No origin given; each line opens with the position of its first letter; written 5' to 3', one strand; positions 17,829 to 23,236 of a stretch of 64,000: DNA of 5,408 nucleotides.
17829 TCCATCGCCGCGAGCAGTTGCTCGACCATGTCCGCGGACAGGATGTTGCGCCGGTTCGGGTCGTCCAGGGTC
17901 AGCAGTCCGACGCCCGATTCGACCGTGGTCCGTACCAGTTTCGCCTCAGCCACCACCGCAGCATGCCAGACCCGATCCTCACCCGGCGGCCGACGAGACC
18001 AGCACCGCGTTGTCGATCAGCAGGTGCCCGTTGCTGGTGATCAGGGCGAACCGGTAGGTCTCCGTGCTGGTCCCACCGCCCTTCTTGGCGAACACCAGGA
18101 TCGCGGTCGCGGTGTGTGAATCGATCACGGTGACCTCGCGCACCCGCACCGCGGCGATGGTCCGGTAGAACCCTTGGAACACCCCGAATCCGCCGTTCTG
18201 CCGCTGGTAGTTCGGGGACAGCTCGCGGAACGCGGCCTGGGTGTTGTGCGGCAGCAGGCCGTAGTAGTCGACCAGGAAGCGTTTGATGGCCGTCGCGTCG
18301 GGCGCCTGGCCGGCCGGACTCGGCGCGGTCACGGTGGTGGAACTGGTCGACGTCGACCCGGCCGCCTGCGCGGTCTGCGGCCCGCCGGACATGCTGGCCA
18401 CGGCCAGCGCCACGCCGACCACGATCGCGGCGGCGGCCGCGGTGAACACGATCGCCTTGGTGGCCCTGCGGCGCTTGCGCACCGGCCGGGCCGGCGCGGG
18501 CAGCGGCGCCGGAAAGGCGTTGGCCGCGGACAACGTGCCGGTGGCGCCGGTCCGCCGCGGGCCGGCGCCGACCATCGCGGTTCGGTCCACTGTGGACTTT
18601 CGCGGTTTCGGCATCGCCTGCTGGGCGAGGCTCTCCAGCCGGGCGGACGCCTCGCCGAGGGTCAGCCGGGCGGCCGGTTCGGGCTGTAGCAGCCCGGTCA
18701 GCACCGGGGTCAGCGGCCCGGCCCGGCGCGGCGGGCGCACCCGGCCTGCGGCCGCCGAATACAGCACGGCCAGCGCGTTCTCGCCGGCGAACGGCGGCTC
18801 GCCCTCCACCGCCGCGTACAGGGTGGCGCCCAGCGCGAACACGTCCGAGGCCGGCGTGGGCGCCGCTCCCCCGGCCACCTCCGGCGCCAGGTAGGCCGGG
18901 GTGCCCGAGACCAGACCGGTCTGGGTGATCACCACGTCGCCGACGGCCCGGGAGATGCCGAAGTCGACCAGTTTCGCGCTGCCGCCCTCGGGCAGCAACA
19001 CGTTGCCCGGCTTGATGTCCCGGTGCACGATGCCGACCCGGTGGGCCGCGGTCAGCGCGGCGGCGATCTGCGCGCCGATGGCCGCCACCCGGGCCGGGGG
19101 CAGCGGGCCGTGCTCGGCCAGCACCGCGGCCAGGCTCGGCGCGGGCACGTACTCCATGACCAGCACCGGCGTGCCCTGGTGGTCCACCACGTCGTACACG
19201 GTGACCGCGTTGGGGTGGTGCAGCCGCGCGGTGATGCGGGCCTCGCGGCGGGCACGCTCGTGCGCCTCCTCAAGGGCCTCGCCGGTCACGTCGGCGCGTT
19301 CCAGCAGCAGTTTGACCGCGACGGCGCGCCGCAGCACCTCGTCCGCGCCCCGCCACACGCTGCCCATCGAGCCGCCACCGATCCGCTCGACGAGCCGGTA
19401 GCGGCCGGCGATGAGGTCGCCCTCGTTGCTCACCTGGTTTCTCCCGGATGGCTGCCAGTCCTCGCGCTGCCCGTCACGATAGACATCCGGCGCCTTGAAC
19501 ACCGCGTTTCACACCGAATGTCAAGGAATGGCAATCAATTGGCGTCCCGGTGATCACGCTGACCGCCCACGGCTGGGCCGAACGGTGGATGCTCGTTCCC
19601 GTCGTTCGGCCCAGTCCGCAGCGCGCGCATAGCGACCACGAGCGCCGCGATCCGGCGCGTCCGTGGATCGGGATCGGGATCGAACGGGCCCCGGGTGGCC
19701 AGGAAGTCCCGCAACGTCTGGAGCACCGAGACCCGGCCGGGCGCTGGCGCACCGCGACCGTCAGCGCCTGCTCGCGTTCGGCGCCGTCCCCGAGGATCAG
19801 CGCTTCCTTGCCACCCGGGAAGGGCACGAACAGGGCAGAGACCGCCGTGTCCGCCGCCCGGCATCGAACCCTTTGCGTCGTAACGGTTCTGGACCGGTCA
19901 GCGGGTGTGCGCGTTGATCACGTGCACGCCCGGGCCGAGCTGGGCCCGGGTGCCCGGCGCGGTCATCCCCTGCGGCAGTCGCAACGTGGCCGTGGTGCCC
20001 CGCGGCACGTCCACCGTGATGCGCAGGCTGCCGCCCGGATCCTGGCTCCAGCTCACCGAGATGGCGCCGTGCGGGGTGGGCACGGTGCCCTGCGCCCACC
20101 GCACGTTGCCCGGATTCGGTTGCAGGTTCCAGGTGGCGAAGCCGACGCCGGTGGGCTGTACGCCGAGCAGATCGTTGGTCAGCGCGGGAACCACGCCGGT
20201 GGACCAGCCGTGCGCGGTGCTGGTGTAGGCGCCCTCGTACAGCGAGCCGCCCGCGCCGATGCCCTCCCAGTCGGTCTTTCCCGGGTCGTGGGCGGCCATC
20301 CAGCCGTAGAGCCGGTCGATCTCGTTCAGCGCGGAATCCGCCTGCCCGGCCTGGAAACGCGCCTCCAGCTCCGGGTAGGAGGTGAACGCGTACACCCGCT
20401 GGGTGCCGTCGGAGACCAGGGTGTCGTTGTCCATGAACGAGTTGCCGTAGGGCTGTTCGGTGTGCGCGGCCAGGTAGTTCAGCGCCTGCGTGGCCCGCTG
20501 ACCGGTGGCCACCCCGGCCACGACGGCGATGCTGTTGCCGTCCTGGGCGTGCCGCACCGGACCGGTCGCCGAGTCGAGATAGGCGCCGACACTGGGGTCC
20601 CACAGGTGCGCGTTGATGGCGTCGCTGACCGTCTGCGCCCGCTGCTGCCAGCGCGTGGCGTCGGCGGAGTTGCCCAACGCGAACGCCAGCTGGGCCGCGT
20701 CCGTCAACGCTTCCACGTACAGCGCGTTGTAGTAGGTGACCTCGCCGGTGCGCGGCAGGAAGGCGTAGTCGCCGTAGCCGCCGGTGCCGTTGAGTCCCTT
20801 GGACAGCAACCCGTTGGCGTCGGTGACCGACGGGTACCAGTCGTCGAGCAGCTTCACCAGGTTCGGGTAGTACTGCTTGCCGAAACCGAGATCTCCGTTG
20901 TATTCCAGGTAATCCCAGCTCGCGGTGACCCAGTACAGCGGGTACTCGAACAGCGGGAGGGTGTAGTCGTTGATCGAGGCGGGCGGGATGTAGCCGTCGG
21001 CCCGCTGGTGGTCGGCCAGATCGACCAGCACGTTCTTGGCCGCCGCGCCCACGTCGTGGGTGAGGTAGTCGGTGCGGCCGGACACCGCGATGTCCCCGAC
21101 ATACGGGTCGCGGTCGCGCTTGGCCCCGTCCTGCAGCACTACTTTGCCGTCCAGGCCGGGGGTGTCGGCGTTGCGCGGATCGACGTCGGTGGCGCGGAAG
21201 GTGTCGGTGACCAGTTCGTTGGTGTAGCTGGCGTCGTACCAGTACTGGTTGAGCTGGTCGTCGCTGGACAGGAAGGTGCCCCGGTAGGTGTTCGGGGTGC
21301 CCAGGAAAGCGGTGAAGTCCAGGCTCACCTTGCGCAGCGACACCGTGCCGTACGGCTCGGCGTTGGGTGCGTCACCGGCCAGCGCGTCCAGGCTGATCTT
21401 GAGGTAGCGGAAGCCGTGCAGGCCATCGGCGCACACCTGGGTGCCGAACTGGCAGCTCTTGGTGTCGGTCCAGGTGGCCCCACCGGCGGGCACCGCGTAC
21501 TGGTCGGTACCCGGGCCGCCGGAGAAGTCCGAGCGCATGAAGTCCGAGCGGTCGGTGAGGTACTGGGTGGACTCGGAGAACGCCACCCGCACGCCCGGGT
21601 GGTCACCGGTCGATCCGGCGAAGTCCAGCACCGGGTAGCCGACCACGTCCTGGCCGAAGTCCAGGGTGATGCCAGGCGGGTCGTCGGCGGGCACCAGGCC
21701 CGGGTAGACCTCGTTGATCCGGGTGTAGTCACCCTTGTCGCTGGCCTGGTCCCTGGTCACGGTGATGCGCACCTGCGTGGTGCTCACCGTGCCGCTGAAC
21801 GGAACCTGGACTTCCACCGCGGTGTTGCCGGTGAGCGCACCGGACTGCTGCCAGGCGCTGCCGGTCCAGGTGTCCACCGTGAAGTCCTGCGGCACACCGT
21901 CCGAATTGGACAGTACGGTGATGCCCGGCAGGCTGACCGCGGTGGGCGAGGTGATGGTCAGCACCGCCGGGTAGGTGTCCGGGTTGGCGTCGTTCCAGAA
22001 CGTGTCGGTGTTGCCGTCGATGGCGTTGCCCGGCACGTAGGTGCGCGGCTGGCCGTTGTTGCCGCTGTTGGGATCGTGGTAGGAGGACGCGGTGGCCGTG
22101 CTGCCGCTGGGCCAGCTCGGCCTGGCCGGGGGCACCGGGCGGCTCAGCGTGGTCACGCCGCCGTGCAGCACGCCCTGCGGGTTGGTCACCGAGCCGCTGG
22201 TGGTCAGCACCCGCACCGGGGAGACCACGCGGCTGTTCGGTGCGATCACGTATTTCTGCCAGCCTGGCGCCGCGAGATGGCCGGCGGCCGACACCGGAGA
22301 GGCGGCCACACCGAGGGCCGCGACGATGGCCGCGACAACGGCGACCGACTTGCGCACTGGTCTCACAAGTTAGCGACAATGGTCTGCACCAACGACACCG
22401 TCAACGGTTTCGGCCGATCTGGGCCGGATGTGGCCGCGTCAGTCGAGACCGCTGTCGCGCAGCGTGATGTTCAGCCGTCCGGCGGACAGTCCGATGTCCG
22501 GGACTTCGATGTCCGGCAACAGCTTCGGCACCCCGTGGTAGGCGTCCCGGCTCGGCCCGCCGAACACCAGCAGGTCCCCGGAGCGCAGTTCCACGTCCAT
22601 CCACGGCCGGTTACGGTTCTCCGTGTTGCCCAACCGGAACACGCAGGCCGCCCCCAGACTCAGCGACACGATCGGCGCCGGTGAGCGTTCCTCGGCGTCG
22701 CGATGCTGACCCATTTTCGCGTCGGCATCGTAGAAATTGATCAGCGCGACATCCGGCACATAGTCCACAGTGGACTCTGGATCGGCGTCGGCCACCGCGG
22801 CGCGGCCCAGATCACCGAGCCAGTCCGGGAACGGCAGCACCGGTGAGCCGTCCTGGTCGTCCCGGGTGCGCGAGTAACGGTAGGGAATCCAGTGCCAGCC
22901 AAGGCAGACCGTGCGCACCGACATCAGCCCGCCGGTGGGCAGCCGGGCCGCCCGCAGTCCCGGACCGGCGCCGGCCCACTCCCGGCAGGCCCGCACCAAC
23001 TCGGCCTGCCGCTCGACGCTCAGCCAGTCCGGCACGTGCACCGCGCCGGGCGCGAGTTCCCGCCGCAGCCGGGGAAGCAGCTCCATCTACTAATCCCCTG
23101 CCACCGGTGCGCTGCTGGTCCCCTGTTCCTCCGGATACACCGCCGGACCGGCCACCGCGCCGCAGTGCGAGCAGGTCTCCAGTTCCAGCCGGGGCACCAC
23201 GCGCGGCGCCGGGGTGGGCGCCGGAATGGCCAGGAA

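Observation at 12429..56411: Highly iterated 13-bp palindrome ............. scattered through coding and intergenic DNA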

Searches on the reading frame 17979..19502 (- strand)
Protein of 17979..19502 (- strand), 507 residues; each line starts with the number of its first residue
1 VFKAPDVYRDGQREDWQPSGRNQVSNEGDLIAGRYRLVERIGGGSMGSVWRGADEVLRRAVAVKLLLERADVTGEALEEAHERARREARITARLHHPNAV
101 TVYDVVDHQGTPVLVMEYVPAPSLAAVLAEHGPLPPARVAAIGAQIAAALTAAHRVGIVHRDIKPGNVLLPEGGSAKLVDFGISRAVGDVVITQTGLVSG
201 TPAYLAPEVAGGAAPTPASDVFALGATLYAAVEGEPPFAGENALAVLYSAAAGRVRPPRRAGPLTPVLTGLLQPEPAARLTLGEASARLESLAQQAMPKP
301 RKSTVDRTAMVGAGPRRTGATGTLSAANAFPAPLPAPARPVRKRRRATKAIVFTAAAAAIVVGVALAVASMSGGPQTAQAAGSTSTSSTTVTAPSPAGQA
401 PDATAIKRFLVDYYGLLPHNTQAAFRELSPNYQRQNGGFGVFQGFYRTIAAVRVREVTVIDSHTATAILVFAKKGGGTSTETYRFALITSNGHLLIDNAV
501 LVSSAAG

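Call 7: search_protein_families(library=pfam, proteins=[window:17979-19502:-])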
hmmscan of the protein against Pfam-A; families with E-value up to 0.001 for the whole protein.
window:17979-19502:- (507 aa): 5 families
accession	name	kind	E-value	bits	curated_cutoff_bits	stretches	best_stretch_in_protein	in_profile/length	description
PF00069.31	Pkinase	-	5.1e-45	154.4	31.7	1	35-282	1-254/263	Protein kinase domain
PF07714.23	PK_Tyr_Ser-Thr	-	2.8e-29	102.6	23.1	1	37-282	3-251/258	Protein tyrosine and serine/threonine kinase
PF01636.29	APH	-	4.2e-08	33.7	23.2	1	77-156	30-110/239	Phosphotransferase enzyme family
PF03109.22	ABC1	-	3.6e-07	30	22.9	1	84-187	114-217/244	ABC1 atypical kinase-like domain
PF06293.20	Kdo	-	0.00031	20.7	21.3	1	107-181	87-166/207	Lipopolysaccharide kinase (Kdo/WaaP) family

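Call 32: find_homologous_proteins(query=window:17979-19502:-, max_evalue=1e-40)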
Query window:17979-19502:- (507 aa): 4968 proteins with E <= 1e-40 among 8000 candidates; the best 120 are listed.
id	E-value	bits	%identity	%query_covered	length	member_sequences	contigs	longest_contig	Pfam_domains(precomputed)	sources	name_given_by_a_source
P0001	0.0e+0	1018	100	95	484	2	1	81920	PF07714.24,PF00069.32,PF03109.23,PF01636.30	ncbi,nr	ncbi:MAG TPA: serine/threonine-protein kinase [Pseudonocardiaceae bacterium]|nr:serine/threonine-pro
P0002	1.1e-166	573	63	95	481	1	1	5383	PF07714.24,PF00069.32,PF03109.23,PF01636.30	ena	-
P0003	1.1e-159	550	62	94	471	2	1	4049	PF07714.24,PF00069.32,PF03109.23,PF01636.30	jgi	-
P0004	7.0e-141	488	52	94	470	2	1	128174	PF07714.24,PF00069.32,PF03109.23,PF01636.30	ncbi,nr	ncbi:MAG TPA: serine/threonine-protein kinase [Pseudonocardiaceae bacterium]|nr:serine/threonine-pro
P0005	9.9e-128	445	52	97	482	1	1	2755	PF07714.24,PF00069.32,PF03109.23,PF01636.30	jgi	jgi:eukaryotic-like serine/threonine-protein kinase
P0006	2.1e-122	428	51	94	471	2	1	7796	PF07714.24,PF00069.32,PF03109.23,PF01636.30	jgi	jgi:serine/threonine protein kinase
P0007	1.8e-121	424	49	93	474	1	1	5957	PF07714.24,PF00069.32,PF03109.23,PF01636.30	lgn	-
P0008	4.1e-120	420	50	92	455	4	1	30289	PF07714.24,PF00069.32,PF03109.23,PF01636.30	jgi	jgi:hypothetical protein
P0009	9.9e-120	419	51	93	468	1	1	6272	PF07714.24,PF00069.32,PF03109.23,PF01636.30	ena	-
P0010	5.8e-119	416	51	92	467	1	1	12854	PF07714.24,PF00069.32,PF03109.23,PF01636.30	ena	-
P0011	2.4e-118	414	49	93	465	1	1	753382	PF07714.24,PF00069.32,PF03109.23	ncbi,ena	-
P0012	7.2e-117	409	62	51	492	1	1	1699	PF07714.24,PF00069.32,PF03109.23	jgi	jgi:hypothetical protein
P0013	2.2e-116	408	49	93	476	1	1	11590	PF07714.24,PF00069.32,PF03109.23,PF01636.30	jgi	jgi:serine/threonine protein kinase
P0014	2.6e-116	407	66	52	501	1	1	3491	PF07714.24,PF00069.32,PF03109.23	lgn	-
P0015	1.1e-115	405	46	93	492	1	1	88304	PF07714.24,PF00069.32,PF03109.23,PF01636.30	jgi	jgi:serine/threonine protein kinase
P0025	1.2e-112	395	46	94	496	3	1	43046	PF07714.24,PF00069.32,PF03109.23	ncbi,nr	ncbi:MAG TPA: serine/threonine-protein kinase [Pseudonocardiaceae bacterium]|nr:serine/threonine-pro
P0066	5.2e-108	380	43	94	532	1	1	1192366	PF07714.24,PF00069.32,PF03109.23,PF01636.30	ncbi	ncbi:protein kinase domain-containing protein [Actinophytocola sp. KF-1]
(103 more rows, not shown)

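Call 34: find_encoding_contigs(protein=P0004, flank=10000, max_places=3)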
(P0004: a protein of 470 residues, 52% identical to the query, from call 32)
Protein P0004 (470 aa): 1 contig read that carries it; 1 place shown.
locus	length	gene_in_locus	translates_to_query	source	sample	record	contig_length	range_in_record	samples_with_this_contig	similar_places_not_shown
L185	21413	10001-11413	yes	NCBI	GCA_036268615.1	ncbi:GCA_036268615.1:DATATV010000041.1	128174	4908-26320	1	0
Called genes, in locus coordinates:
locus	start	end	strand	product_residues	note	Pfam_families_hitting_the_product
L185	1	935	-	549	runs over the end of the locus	PF00496:SBP_bac_5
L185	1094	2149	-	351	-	PF00005:ABC_tran, PF13304:AAA_21 (faint), PF08352:oligo_HPY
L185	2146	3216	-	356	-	PF00005:ABC_tran, PF13304:AAA_21 (weak), PF08352:oligo_HPY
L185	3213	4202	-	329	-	PF12911:OppC_N (weak), PF00528:BPD_transp_1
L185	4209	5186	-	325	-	PF00528:BPD_transp_1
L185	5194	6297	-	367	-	PF00356:LacI, PF00532:Peripla_BP_1, PF13407:Peripla_BP_4, PF13377:Peripla_BP_3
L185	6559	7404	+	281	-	PF07848:PaaX, PF20803:PaaX_M, PF08223:PaaX_C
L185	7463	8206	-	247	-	PF13398:Peptidase_M50B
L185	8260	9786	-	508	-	PF00221:Lyase_aromatic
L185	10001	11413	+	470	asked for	PF00069:Pkinase, PF01636:APH (faint), PF07714:PK_Tyr_Ser-Thr, PF03109:ABC1 (weak)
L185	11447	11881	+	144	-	PF01243:PNPOx_N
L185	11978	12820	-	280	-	PF04909:Amidohydro_2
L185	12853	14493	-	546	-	PF00501:AMP-binding, PF13193:AMP-binding_C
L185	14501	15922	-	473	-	-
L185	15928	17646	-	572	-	PF00378:ECH_1, PF16113:ECH_2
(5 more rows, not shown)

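Call 44: find_encoding_contigs(protein=P0002, flank=10000, max_places=2)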
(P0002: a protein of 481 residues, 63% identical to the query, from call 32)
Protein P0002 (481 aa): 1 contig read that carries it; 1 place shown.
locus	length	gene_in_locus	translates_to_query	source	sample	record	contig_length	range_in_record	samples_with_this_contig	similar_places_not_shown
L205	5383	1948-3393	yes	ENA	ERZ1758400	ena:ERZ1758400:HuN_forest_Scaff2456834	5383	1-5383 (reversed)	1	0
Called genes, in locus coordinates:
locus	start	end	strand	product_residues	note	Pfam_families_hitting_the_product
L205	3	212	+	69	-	?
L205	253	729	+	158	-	PF04542:Sigma70_r2, PF08281:Sigma70_r4_2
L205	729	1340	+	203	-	PF02870:Methyltransf_1N, PF01035:DNA_binding_1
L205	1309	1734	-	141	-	-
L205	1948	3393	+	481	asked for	PF00069:Pkinase, PF01636:APH (faint), PF07714:PK_Tyr_Ser-Thr, PF03109:ABC1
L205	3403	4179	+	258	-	PF00378:ECH_1, PF16113:ECH_2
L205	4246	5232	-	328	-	PF00296:Bac_luciferase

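Call 45: find_encoding_contigs(protein=P0025, flank=10000, max_places=2)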
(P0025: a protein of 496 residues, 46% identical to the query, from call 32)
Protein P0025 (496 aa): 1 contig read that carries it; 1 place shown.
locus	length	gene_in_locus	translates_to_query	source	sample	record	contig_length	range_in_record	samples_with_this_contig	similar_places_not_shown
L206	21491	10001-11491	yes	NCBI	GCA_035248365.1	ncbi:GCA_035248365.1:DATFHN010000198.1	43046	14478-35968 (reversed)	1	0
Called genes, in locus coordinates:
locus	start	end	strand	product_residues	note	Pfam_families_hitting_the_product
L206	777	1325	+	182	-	PF03551:PadR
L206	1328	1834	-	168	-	PF00782:DSPc (weak)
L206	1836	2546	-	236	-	-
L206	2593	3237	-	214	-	-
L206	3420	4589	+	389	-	PF07730:HisKA_3, PF02518:HATPase_c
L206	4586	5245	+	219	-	PF00072:Response_reg, PF00196:GerE, PF08281:Sigma70_r4_2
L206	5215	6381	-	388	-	PF07690:MFS_1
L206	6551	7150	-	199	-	-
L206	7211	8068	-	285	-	PF05368:NmrA, PF13460:NAD_binding_10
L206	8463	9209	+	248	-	PF01590:GAF, PF13185:GAF_2, PF13492:GAF_3 (weak), PF03861:ANTAR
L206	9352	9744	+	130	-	-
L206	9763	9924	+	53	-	-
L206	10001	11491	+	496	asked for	PF00069:Pkinase, PF03109:ABC1 (faint), PF07714:PK_Tyr_Ser-Thr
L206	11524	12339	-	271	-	PF01073:3Beta_HSD, PF01370:Epimerase, PF02719:Polysacc_synt_2 (faint), PF13460:NAD_binding_10, PF16363:GDP_Man_Dehyd, PF07993:NAD_binding_4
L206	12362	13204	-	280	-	PF09339:HTH_IclR, PF01614:IclR_C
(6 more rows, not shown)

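Call 46: find_encoding_contigs(protein=P0066, flank=10000, max_places=2)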
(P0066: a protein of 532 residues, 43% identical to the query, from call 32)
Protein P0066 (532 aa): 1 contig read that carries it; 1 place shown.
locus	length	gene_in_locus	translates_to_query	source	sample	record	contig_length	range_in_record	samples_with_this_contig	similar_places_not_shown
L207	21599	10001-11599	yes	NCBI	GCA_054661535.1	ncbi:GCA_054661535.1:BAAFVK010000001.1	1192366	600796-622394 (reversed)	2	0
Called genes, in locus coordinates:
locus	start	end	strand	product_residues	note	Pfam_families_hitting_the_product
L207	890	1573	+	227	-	PF01551:Peptidase_M23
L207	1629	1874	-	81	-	-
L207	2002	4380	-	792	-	PF00580:UvrD-helicase, PF13245:AAA_19, PF13604:AAA_30 (faint), PF13361:UvrD_C, PF13538:UvrD_C_2, PF21196:PcrA_UvrD_tudor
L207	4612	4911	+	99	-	PF01817:CM_2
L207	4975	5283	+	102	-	-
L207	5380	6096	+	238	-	PF02585:PIG-L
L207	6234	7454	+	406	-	-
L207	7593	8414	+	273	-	-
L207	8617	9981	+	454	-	-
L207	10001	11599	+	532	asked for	PF00069:Pkinase, PF01636:APH (faint), PF07714:PK_Tyr_Ser-Thr, PF03109:ABC1 (weak)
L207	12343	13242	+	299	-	PF00892:EamA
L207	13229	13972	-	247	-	PF04075:F420H2_quin_red, PF01814:Hemerythrin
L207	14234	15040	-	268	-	PF00376:MerR, PF13411:MerR_1, PF06445:GyrI-like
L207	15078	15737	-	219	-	PF00072:Response_reg, PF00196:GerE, PF08281:Sigma70_r4_2 (weak)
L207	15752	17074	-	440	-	PF04024:PspC, PF02518:HATPase_c, PF13581:HATPase_c_2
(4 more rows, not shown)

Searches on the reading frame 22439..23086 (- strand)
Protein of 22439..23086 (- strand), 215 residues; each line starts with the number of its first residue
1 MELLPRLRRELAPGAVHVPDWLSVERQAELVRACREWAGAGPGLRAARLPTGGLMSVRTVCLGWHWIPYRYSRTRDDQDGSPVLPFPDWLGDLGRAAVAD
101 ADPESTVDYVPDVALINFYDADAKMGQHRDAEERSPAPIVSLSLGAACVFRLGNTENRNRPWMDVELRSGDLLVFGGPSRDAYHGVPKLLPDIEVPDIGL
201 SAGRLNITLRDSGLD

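Call 7: search_protein_families(library=pfam, proteins=[window:22439-23086:-])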
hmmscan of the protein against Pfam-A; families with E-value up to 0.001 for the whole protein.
window:22439-23086:- (215 aa): 1 family
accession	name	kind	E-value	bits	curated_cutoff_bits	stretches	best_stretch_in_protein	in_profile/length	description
PF13532.12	2OG-FeII_Oxy_2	-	1.6e-42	146.4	31.2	1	14-210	1-194/194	2OG-Fe(II) oxygenase superfamily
